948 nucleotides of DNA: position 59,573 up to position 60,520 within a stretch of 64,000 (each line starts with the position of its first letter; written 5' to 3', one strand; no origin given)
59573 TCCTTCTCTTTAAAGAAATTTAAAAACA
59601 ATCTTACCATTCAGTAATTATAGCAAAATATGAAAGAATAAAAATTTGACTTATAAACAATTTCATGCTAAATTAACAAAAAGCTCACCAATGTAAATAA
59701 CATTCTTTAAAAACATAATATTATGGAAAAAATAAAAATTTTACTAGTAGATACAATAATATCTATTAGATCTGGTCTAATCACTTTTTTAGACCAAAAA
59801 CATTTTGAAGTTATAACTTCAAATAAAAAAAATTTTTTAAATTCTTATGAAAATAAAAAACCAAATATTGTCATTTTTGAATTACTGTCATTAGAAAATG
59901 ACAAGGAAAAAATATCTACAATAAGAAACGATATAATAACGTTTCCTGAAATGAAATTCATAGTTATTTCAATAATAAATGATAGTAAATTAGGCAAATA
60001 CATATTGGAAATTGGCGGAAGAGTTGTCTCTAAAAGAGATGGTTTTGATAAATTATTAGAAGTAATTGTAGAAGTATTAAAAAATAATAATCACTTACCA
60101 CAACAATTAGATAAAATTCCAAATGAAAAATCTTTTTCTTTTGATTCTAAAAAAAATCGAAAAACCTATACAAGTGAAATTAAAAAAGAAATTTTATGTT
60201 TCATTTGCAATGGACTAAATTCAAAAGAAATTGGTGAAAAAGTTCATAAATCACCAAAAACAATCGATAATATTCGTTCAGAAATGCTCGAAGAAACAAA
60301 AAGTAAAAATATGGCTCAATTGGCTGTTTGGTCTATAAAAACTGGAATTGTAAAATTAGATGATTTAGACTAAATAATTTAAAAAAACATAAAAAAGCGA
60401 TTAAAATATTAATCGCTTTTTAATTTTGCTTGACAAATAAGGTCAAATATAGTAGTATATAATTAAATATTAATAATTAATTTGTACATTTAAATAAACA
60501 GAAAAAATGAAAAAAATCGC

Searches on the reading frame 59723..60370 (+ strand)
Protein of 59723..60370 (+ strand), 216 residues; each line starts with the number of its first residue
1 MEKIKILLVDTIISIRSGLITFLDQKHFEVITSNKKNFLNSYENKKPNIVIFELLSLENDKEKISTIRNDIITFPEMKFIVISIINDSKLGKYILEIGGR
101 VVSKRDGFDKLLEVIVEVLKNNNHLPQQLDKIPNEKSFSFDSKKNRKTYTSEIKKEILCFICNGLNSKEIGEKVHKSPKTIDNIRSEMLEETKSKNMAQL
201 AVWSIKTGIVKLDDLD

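Call 61: search_protein_families(library=pfam, proteins=[window:59723-60370:+], max_evalue=0.01)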
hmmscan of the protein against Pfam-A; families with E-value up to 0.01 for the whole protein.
window:59723-60370:+ (216 aa): 1 family
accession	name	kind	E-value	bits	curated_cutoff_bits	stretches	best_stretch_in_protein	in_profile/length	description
PF00196.25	GerE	-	0.00021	21.3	23.5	1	155-203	8-56/57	Bacterial regulatory proteins, luxR family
